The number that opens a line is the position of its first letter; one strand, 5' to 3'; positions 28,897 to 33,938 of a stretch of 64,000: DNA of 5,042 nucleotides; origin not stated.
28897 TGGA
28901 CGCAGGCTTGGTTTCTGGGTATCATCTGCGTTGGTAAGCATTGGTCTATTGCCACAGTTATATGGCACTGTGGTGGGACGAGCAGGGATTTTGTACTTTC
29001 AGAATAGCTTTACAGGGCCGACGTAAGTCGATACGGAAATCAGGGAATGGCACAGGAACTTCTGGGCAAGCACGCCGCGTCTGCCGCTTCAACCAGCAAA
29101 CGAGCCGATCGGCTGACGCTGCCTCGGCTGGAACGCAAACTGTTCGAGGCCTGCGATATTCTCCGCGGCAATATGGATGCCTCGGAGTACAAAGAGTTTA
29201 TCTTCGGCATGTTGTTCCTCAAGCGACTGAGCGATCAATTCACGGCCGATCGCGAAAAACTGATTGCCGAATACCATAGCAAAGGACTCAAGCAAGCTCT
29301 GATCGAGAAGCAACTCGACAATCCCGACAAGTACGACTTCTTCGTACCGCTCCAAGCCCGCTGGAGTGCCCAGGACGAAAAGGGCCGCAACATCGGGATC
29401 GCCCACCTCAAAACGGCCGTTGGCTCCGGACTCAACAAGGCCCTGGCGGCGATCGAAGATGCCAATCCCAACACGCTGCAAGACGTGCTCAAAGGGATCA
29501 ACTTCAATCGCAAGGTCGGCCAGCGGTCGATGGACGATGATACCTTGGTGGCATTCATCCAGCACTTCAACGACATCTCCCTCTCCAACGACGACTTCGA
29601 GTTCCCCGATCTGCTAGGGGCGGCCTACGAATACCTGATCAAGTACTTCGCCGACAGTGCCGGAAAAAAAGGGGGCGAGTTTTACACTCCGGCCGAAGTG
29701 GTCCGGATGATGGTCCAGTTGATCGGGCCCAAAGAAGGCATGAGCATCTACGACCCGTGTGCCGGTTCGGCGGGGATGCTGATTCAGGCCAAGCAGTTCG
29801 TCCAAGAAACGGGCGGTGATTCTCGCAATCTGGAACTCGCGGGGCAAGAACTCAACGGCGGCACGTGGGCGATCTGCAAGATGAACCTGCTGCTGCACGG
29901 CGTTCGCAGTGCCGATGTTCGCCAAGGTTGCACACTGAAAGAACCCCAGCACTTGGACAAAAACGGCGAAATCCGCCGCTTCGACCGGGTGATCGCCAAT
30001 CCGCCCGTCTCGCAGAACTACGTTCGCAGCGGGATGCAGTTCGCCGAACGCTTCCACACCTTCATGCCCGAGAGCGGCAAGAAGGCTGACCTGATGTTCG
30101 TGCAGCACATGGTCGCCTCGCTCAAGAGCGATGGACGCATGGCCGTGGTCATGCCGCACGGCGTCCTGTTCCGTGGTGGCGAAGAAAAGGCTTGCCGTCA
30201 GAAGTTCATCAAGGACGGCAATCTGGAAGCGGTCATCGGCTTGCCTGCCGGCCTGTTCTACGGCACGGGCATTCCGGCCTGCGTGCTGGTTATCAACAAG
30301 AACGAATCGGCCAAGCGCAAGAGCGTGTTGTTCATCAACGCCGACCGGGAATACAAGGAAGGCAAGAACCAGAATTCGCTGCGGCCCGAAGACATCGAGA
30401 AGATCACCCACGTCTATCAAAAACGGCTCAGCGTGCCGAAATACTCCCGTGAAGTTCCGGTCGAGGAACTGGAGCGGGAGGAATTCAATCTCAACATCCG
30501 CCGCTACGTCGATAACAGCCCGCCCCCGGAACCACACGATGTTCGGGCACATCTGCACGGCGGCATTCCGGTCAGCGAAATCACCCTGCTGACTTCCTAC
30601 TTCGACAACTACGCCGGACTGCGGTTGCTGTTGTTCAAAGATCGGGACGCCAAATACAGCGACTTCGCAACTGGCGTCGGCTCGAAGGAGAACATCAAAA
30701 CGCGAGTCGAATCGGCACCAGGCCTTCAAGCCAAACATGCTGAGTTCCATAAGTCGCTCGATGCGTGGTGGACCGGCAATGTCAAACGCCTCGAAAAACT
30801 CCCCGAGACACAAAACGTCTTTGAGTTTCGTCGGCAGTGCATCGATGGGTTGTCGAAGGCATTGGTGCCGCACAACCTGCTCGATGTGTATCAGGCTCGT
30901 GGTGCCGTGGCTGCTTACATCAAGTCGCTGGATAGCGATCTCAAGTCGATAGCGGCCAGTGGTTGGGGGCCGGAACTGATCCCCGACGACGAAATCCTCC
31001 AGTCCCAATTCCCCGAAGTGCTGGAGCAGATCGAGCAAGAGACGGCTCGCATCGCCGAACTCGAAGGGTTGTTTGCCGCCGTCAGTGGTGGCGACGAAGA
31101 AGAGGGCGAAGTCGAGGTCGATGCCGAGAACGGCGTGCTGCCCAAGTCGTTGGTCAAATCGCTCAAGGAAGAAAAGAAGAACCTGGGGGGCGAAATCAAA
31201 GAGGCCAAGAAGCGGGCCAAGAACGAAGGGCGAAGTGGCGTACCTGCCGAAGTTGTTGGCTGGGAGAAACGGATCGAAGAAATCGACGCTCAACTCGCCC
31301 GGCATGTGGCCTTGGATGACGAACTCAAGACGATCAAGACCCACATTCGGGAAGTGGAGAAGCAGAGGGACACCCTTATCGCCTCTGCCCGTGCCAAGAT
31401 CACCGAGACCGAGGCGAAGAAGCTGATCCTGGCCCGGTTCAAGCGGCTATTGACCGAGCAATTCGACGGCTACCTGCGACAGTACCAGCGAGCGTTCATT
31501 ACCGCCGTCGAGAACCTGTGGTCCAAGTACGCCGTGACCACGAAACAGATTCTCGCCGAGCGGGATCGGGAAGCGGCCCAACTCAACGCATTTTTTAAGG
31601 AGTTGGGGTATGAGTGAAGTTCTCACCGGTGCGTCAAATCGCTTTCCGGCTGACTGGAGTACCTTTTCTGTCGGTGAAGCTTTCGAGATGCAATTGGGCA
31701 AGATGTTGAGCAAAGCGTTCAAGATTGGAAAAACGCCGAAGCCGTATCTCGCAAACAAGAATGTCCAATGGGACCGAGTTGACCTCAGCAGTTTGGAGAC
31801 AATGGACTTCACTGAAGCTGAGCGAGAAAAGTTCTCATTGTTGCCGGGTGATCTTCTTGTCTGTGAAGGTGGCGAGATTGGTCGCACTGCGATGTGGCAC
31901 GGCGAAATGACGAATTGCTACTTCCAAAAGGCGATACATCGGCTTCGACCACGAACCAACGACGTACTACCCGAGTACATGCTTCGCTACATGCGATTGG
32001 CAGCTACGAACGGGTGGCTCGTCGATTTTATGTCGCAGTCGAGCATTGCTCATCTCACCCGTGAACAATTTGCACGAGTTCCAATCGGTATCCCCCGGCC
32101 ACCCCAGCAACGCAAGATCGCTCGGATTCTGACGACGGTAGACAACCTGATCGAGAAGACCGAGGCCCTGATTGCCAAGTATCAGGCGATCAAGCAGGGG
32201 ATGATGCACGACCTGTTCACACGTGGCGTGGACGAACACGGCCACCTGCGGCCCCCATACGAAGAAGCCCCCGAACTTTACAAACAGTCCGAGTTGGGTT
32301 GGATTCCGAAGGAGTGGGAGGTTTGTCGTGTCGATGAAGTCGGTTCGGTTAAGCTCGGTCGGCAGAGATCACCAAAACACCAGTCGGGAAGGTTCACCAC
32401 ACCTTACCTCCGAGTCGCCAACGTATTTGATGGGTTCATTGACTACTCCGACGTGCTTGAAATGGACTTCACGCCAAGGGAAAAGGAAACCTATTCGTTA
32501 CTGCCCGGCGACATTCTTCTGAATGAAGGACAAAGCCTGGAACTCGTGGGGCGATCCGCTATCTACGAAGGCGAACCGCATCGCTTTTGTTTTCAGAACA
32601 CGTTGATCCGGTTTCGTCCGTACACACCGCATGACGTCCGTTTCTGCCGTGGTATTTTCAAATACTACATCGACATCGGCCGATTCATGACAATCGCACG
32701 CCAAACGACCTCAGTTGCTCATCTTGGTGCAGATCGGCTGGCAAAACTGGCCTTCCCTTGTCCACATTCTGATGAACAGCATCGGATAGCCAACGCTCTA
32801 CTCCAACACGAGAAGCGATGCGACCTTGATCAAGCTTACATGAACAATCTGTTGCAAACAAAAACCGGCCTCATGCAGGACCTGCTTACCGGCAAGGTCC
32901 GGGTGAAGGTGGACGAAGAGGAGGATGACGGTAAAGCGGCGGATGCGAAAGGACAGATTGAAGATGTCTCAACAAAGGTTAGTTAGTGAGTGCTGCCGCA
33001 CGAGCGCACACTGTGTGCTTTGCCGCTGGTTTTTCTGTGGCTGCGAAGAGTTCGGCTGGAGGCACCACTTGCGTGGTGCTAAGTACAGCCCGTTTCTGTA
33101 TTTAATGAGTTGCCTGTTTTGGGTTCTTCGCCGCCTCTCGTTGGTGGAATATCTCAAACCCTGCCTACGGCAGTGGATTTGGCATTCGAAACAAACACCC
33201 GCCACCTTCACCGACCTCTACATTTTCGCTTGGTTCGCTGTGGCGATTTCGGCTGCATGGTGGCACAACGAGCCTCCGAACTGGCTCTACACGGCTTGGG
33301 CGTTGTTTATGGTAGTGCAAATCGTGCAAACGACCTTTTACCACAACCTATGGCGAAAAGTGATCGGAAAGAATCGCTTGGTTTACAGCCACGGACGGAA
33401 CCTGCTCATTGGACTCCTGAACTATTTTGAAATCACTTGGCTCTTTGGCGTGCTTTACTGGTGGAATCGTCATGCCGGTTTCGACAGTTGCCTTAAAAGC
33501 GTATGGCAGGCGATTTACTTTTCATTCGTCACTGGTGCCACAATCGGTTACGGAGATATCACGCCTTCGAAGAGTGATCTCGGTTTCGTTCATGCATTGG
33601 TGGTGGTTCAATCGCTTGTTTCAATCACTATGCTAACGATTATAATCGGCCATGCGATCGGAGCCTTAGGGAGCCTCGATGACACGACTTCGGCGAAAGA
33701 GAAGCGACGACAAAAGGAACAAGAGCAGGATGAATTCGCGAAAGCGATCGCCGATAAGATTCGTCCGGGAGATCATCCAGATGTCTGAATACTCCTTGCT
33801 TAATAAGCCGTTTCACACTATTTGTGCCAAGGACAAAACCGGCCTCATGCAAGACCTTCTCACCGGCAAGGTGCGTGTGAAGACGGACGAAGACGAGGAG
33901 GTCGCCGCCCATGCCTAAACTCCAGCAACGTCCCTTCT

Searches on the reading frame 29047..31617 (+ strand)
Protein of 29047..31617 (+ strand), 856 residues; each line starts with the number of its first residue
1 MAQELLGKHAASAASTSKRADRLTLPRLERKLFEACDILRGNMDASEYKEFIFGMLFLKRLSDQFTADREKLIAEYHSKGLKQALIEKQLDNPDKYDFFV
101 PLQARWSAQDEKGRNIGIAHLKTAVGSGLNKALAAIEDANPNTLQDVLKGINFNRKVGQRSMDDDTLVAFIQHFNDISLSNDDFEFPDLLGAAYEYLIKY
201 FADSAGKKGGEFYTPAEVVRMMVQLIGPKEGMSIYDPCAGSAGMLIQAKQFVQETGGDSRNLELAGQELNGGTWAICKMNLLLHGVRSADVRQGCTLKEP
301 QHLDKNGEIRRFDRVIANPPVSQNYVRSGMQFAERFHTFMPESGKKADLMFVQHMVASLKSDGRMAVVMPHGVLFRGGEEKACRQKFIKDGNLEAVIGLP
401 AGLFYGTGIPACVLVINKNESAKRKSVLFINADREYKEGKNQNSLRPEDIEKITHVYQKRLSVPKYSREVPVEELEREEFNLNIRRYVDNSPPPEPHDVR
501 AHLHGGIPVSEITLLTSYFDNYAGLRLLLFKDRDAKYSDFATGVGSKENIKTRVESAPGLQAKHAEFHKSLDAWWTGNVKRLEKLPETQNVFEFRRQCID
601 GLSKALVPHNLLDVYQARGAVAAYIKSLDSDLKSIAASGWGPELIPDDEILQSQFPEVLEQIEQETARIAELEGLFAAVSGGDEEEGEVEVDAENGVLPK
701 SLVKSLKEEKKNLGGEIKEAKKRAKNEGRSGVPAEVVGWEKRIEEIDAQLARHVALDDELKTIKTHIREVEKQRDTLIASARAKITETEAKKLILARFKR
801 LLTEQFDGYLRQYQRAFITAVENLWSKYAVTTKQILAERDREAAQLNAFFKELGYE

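Call 7: search_protein_families(library=pfam, proteins=[window:29047-31617:+], max_evalue=0.001)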
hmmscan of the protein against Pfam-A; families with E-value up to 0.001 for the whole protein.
window:29047-31617:+ (856 aa): 4 families
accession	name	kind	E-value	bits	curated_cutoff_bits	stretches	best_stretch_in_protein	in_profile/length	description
PF02384.22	N6_Mtase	-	5e-99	332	20.4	1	188-491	4-306/311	N-6 DNA Methylase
PF12161.14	HsdM_N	-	6.8e-28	98.4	24.5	1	28-174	1-135/135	HsdM N-terminal domain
PF07669.17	Eco57I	-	6.5e-05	23.5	25.3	1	307-398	70-164/171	Eco57I restriction-modification methylase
PF00435.27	Spectrin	-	0.00017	22.5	29.9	0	741-801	31-92/105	Spectrin repeat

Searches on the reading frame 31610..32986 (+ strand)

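Call 7: search_protein_families(library=pfam, proteins=[window:31610-32986:+], max_evalue=0.001)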
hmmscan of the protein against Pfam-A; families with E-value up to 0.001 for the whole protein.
window:31610-32986:+ (458 aa): 1 family
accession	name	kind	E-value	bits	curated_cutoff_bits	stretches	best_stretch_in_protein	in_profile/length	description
PF01420.25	Methylase_S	-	2e-26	93.6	22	2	13-188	1-163/168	Type I restriction modification DNA specificity domain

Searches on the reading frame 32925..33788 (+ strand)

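Call 7: search_protein_families(library=pfam, proteins=[window:32925-33788:+], max_evalue=0.001)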
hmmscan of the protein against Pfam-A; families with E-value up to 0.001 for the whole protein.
window:32925-33788:+ (287 aa): 1 family
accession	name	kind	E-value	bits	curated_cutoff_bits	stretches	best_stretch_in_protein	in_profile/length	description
PF07885.22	Ion_trans_2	-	1.3e-09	38.3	22.5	1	171-242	6-71/79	Ion channel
